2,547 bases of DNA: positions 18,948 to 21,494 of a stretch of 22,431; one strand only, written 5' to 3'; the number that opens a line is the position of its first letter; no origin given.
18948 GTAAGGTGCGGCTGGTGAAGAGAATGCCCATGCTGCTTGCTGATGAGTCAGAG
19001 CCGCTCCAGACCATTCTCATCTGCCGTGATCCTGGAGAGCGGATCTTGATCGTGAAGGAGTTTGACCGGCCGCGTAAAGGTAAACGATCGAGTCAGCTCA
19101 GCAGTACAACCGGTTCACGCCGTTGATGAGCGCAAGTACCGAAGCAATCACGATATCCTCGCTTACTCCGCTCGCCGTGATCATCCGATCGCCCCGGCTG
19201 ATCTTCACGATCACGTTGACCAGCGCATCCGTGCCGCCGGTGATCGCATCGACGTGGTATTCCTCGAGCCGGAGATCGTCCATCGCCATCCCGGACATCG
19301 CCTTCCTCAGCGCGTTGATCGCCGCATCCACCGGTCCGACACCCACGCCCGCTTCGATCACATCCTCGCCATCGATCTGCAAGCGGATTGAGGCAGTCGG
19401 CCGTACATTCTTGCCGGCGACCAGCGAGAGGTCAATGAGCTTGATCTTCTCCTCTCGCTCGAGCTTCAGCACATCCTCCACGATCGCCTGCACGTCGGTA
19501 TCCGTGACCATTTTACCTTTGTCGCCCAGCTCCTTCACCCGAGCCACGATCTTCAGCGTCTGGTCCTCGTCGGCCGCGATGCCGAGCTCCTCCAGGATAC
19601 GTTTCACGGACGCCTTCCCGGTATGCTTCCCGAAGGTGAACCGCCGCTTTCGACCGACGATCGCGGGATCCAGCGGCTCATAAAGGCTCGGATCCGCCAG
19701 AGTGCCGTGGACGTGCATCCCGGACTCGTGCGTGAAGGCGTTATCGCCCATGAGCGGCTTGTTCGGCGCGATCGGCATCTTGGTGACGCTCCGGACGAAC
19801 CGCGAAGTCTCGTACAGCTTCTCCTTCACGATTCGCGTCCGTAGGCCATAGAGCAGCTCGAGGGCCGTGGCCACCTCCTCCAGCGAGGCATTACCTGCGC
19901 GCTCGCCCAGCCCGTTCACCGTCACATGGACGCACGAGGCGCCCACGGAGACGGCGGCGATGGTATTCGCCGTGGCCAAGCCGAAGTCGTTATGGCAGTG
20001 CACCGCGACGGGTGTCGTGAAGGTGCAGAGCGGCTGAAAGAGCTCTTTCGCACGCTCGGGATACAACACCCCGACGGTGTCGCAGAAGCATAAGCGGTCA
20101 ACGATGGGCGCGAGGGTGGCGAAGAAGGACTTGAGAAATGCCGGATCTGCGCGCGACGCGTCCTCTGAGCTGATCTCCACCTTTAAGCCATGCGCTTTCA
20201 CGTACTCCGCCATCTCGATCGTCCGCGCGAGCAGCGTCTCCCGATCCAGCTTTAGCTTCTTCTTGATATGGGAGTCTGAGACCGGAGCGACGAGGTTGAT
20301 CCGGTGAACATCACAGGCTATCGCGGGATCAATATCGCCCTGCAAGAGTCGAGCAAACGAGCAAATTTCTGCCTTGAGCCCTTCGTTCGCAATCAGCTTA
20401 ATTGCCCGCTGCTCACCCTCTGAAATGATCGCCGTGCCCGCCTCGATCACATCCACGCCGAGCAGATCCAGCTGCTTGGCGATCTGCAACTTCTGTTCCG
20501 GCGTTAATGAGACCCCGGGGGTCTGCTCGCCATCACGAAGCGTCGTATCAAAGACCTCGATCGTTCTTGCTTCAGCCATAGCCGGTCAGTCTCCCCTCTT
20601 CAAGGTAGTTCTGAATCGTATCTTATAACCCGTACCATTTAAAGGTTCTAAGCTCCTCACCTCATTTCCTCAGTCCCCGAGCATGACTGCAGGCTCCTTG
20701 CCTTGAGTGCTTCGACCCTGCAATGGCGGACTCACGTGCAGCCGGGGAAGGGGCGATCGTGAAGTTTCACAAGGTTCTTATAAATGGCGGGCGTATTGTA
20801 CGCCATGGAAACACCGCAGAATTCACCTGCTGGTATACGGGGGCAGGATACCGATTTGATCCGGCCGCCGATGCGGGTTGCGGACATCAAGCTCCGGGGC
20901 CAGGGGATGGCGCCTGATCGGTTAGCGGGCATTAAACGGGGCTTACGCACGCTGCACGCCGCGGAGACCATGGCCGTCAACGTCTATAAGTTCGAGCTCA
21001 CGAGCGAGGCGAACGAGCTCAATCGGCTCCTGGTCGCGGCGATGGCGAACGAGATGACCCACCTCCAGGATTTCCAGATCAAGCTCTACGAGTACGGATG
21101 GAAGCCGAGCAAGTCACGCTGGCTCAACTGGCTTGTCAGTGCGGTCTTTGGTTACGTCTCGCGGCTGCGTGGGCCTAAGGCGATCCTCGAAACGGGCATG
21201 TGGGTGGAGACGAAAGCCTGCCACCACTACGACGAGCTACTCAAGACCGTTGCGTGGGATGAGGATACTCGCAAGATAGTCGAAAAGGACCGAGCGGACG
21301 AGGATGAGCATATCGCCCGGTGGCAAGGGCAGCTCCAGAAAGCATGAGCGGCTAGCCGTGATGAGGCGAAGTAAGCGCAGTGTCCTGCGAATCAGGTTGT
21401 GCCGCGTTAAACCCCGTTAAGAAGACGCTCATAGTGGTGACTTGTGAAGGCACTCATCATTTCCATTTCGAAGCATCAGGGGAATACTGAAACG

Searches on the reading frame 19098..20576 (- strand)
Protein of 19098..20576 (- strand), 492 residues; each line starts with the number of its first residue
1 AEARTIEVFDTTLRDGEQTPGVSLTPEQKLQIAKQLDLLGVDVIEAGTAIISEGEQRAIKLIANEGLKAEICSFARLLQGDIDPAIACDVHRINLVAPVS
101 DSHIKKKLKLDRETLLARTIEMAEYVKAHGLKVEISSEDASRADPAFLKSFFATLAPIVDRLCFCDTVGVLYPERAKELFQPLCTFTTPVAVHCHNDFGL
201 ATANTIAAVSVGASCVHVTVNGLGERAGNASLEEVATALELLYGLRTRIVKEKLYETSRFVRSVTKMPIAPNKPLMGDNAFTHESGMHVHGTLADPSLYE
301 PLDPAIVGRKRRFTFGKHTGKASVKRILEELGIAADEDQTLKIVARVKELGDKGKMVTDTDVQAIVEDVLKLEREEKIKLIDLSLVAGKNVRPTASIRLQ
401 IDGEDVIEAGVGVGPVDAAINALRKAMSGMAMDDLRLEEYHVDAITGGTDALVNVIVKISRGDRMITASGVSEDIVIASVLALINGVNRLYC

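Call 58: search_protein_families(library=pfam, proteins=[window:19098-20576:-], max_evalue=0.001)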
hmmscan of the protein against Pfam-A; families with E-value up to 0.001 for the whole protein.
window:19098-20576:- (492 aa): 3 families
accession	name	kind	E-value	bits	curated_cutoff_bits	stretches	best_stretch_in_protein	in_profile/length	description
PF00682.25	HMGL-like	-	7.9e-71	238.9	29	1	6-261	2-260/260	HMGL-like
PF08502.15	LeuA_dimer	-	4.5e-36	124.1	24.9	1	357-491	2-131/131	LeuA allosteric (dimerisation) domain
PF22617.1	HCS_D2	-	1.3e-23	83.6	27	1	276-355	2-82/82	Homocitrate synthase post-HMGL domain-like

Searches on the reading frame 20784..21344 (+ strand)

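Call 58: search_protein_families(library=pfam, proteins=[window:20784-21344:+], max_evalue=0.001)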
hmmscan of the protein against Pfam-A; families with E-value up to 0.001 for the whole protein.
window:20784-21344:+ (187 aa): 1 family
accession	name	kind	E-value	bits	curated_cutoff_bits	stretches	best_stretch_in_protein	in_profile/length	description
PF03232.19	COQ7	-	8.2e-14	52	23.5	1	50-177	3-137/169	Ubiquinone biosynthesis protein COQ7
